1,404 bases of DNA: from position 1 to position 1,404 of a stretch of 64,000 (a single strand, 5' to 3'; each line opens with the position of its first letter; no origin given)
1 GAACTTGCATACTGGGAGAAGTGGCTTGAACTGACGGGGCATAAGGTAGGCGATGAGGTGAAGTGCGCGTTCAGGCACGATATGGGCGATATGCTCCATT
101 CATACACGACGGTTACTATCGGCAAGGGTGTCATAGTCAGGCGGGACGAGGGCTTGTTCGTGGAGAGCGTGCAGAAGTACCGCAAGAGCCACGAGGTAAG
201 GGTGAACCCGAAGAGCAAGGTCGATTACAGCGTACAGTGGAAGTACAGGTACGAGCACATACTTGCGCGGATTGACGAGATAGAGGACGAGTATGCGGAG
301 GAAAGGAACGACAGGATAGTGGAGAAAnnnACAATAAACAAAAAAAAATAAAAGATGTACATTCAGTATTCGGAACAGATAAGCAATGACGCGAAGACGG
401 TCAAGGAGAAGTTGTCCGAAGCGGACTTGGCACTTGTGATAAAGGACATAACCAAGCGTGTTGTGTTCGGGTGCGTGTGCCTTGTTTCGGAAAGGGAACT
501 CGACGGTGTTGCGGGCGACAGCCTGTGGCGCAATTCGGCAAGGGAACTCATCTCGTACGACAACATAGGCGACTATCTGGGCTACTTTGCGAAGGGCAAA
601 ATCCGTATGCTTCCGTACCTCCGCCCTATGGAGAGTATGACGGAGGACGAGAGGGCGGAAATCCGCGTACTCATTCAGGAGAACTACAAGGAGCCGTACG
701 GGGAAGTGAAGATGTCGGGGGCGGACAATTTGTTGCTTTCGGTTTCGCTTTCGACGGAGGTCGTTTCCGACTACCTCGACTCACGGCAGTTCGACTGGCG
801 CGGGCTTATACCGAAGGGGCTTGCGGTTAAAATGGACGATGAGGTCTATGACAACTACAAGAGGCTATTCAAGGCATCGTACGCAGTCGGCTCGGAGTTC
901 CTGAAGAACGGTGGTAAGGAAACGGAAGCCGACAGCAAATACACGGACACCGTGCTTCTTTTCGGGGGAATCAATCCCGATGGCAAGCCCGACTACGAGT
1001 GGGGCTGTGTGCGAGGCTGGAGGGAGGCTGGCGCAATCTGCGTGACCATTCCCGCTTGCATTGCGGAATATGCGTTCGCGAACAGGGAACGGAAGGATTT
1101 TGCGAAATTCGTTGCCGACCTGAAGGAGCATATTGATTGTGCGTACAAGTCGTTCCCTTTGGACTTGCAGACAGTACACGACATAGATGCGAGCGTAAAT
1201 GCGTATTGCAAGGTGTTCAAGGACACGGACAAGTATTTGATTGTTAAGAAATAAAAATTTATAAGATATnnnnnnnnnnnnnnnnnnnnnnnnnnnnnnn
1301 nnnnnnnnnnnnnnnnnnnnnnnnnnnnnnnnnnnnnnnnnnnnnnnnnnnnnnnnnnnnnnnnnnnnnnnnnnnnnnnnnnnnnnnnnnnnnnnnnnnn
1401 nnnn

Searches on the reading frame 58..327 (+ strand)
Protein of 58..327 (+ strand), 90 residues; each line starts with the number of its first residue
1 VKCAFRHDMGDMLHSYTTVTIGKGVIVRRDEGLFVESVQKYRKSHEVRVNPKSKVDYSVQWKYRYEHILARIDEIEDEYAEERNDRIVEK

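Call 10: search_protein_families(library=phrogs, proteins=[window:58-327:+], max_evalue=0.001)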
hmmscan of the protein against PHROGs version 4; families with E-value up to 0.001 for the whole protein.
window:58-327:+ (90 aa): 0 families

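Call 11: search_protein_families(library=ncbifam, proteins=[window:58-327:+], max_evalue=0.01)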
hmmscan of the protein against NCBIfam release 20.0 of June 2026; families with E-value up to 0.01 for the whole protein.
window:58-327:+ (90 aa): 0 families

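Call 20: search_protein_families(library=pfam, alignment_id=A1, max_evalue=0.001)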
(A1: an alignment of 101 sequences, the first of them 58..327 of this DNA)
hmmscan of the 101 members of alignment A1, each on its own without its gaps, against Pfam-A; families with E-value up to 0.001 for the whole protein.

A. member 1, window:58-327:+ (90 aa): 0 families

B. families by the number of members that match (of 101 scanned): 31 families (the first 25 are shown)
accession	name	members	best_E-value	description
PF00293.34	NUDIX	2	6.8e-15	NUDIX domain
PF01885.22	PTS_2-RNA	1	3.1e-43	RNA 2'-phosphotransferase, Tpt1 / KptA family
PF25311.1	WDGH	1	1.9e-41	WDGH domain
PF25109.1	HAD_PNKP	1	7.2e-41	Polynucleotide kinase PNKP phosphatase domain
PF04446.17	Thg1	1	1.3e-33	tRNAHis guanylyltransferase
PF12762.13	DDE_Tnp_IS1595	1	4.9e-33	ISXO2-like transposase domain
PF01520.23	Amidase_3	1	3.1e-20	N-acetylmuramoyl-L-alanine amidase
PF01145.31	Band_7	1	1.2e-18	SPFH domain / Band 7 family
PF20475.3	DUF6717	1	2.7e-17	Family of unknown function (DUF6717)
PF13671.12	AAA_33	1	2.1e-14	AAA domain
PF12957.13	DUF3846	1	9.2e-14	Domain of unknown function (DUF3846)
PF03237.21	Terminase_6N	1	1.7e-11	Terminase large subunit, T4likevirus-type, N-terminal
PF08014.17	MATCAP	1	1.7e-11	Microtubule-associated tyrosine carboxypeptidase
PF21189.3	PHA02142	1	2.5e-09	PHA02142 OB-fold domain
PF14890.11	Intein_splicing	1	2.2e-08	Intein splicing domain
PF09414.15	RNA_ligase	1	1.1e-05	RNA ligase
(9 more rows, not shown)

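Call 21: search_protein_families(library=phrogs, alignment_id=A1, max_evalue=0.0001)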
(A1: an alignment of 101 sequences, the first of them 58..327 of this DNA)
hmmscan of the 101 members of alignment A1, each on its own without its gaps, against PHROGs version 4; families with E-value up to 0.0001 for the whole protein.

A. member 1, window:58-327:+ (90 aa): 0 families

B. families by the number of members that match (of 101 scanned): 51 families (the first 25 are shown)
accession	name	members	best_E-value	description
phrog_1185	-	2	1e-26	nudix hydrolase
phrog_1198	-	2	3e-19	MutT/NUDIX hydrolase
phrog_4717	-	1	5.7e-91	tRNA-His guanylyltransferase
phrog_505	-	1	3.8e-74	polynucleotide kinase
phrog_5470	-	1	4.7e-62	RNA 2'-phosphotransferase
phrog_200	-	1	1.5e-59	lipoprotein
phrog_25593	-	1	4.4e-45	-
phrog_968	-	1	4.7e-44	RNA ligase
phrog_3392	-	1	5.6e-42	-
phrog_5989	-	1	1.8e-41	terminase large subunit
phrog_5931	-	1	1.3e-38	-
phrog_36964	-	1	1.9e-34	terminase large subunit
phrog_435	-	1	8e-32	endolysin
phrog_3769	-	1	3.2e-29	-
phrog_2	-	1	7.6e-29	terminase large subunit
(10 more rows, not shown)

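Call 115: search_protein_families(library=pfam, alignment_id=A7, max_evalue=0.01)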
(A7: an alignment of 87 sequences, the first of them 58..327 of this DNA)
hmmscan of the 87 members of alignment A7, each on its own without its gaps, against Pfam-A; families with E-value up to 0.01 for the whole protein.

A. member 1, window:58-327:+ (90 aa): 0 families

B. families by the number of members that match (of 87 scanned): 16 families
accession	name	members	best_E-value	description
PF25311.1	WDGH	1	1.9e-41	WDGH domain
PF01145.31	Band_7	1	1.2e-18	SPFH domain / Band 7 family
PF12957.13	DUF3846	1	9.2e-14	Domain of unknown function (DUF3846)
PF23780.1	S-AdoMet_lyase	1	1.8e-05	S-Adenosylmethionine lyase family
PF01492.22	Gemini_C4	1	2.3e-05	Geminivirus C4 protein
PF01832.25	Glucosaminidase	1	0.0001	Mannosyl-glycoprotein endo-beta-N-acetylglucosaminidase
PF05887.16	Trypan_PARP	1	0.00027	Procyclic acidic repetitive protein (PARP)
PF12387.13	Peptidase_C74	1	0.00081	Pestivirus NS2 peptidase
PF13453.11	Zn_ribbon_TFIIB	1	0.00088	Transcription factor zinc-finger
PF12760.12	Zn_ribbon_IS1595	1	0.001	Transposase zinc-ribbon domain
PF16031.10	TonB_N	1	0.0013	TonB polyproline region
PF06394.18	Pepsin-I3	1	0.0021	Pepsin inhibitor-3-like repeated domain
PF23145.1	Zf_2nd_IFT121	1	0.0037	IFT121, second zinc finger domain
PF23508.1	MBB1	1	0.0043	MBB1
PF25481.1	Nucleoprot-TPR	1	0.0057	Nucleoprotein TPR-like domain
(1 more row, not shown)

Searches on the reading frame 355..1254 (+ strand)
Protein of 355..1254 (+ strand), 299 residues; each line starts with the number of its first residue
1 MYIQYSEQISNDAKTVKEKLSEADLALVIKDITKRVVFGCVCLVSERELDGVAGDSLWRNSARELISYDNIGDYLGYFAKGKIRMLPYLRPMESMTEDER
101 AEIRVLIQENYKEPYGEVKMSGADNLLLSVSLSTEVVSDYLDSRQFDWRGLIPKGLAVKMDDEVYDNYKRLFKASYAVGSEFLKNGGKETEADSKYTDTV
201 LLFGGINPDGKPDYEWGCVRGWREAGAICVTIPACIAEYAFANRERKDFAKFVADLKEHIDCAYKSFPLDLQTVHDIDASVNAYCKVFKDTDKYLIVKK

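Call 4: search_protein_families(library=pfam, proteins=[window:355-1251:+], max_evalue=0.01)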
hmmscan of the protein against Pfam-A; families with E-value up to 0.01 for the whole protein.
window:355-1251:+ (299 aa): 0 families

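Call 10: search_protein_families(library=phrogs, proteins=[window:355-1251:+], max_evalue=0.001)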
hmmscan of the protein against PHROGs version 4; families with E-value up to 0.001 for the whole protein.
window:355-1251:+ (299 aa): 0 families

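Call 11: search_protein_families(library=ncbifam, proteins=[window:355-1251:+], max_evalue=0.01)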
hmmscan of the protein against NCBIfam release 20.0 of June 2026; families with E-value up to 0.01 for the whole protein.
window:355-1251:+ (299 aa): 0 families

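Call 32: find_encoding_contigs(protein=window:355-1254:+, flank=10000, max_places=2)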
Protein window:355-1254:+ (299 aa): 9 contigs read that carry it; 2 places shown.
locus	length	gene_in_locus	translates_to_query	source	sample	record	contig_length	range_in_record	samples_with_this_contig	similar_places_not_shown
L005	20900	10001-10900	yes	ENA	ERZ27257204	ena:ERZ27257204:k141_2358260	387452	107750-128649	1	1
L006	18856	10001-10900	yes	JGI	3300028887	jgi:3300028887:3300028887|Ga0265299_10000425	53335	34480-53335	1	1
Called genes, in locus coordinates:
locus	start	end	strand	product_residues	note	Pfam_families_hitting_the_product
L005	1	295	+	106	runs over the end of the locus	-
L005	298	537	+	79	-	-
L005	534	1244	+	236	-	-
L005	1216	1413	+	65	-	-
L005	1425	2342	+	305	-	-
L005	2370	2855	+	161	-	-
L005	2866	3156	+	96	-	-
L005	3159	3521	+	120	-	-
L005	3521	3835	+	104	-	-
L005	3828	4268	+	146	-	-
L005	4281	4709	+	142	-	-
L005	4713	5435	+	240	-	-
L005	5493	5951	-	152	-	-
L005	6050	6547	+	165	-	-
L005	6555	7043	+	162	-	-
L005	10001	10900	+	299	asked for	-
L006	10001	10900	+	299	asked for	-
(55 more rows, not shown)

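Call 50: search_protein_families(library=pfam, proteins=[window:355-1251:+], max_evalue=10)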
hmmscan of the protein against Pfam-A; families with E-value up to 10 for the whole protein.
window:355-1251:+ (299 aa): 0 families

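Call 79: find_homologous_proteins(query=window:355-1251:+, max_evalue=0.001)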
Query window:355-1251:+ (299 aa): 6 proteins with E <= 0.001 among 822 candidates.
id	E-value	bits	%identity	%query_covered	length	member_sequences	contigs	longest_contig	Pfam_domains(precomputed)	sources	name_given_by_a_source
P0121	4.7e-199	678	100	100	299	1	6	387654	-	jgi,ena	jgi:hypothetical protein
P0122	2.4e-181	620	91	100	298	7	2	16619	-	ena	-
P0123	2.5e-174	597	88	100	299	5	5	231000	-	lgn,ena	-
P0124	2.9e-169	580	85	99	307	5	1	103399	-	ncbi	-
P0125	2.0e-165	567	82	100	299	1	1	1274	-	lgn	-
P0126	5.6e-69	251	68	60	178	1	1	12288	-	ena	-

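Call 87: search_protein_representatives(protein=window:355-1251:+)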
Query: 299 residues. Proteins with E-value up to 0.001 (for the whole library): 467; up to 1e-10: 20; up to 1e-30: 2. The best 150 are listed.
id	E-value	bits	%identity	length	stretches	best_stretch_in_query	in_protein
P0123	7.9e-175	596.5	88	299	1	1-297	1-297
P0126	1.8e-69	250.6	69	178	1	2-180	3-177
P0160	9.9e-21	90.6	49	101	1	73-163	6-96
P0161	4.3e-18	82.0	40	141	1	21-164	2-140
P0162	1.4e-16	77.0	35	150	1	23-164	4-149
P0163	1.6e-16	76.8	48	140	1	78-161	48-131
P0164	2.2e-16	76.3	52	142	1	85-163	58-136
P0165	8.1e-16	74.5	50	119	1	86-169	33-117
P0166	2.0e-15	73.2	49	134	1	86-166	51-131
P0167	2.5e-15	72.9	36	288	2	26-167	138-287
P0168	8.7e-15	71.1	45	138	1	74-165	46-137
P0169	9.2e-14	67.8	45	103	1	84-163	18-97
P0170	3.5e-13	65.9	45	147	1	84-163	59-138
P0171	1.3e-12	64.0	40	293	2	84-173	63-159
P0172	1.0e-11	61.0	40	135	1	77-163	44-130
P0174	1.7e-11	60.3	32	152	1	22-164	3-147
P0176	7.1e-11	58.3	35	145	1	22-166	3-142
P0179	2.1e-09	53.5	34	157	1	19-165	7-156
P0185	1.4e-08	50.7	34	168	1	21-165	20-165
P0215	2.8e-07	46.5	32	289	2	85-228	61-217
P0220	3.4e-07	46.2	32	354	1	22-173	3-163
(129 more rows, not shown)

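Call 88: search_protein_families(library=pfam, proteins=[P0161, P0162, P0167, P0171, P0174, P0176, P0179, P0185, P0220, P0215], max_evalue=0.01)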
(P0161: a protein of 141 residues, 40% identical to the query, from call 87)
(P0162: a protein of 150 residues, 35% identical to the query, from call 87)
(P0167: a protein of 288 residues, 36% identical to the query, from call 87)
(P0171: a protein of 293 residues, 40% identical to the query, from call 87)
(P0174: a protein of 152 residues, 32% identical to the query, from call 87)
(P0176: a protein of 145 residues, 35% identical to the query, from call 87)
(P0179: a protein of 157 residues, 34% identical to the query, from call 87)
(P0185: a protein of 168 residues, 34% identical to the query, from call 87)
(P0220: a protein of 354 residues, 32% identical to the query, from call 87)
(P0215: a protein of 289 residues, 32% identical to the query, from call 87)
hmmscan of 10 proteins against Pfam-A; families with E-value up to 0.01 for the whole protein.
P0161 (141 aa): 0 families

P0162 (150 aa): 0 families

P0167 (288 aa): 0 families

P0171 (293 aa): 0 families

P0174 (152 aa): 0 families

P0176 (145 aa): 0 families

P0179 (157 aa): 0 families

P0185 (168 aa): 0 families

P0220 (354 aa): 4 families
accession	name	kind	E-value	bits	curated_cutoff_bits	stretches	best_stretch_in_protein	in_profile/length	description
PF13508.13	Acetyltransf_7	-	1.2e-06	29.2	27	1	264-326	23-82/84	Acetyltransferase (GNAT) domain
PF00583.31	Acetyltransf_1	-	6.9e-06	26.8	20.7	1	265-326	54-116/116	Acetyltransferase (GNAT) family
PF13673.13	Acetyltransf_10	-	0.0013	19.1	23.6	1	272-328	53-109/128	Acetyltransferase (GNAT) domain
PF14542.12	Acetyltransf_CG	-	0.0095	16.5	30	0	256-295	9-49/80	GCN5-related N-acetyl-transferase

P0215 (289 aa): 1 family
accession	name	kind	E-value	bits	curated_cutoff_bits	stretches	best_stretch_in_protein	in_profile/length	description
PF04857.26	CAF1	-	0.0049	16.6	24.2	0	108-146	98-133/320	CAF1 family ribonuclease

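Call 99: predict_structure(alignment_id=A5)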
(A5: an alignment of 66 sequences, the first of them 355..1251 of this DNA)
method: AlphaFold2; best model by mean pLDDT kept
length: 299 residues; sequences in the alignment: 66
mean_pLDDT: 72.0   pTM: 0.60
mean pLDDT of the five models: 72.0, 70.2, 69.0, 68.3, 67.5
residues with pLDDT >= 90: 88; 70-90: 75; 50-70: 75; < 50: 61
segments of 3 or more residues with pLDDT < 50: 177-229
pLDDT, mean of each block of 10 residues (from residue 1): 70 89 94 93 87 66 89 89 94 97 89 81 85 91 97 98 90 57 34 33 40 35 38 60 62 67 57 61 66 52
secondary structure, 60 per line:
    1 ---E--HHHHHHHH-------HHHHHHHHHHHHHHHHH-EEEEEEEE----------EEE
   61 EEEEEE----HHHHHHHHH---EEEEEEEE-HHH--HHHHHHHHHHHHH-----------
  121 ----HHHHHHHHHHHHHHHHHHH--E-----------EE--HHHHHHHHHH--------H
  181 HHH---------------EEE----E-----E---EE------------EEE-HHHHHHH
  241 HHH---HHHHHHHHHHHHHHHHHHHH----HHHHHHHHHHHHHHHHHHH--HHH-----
elements in order: H7-14 H22-38 E40-47 E58-66 H71-79 E83-90 H97-109 H125-143 H162-171 H180-183 E199-201 E230-232 H234-243 H247-266 H271-289
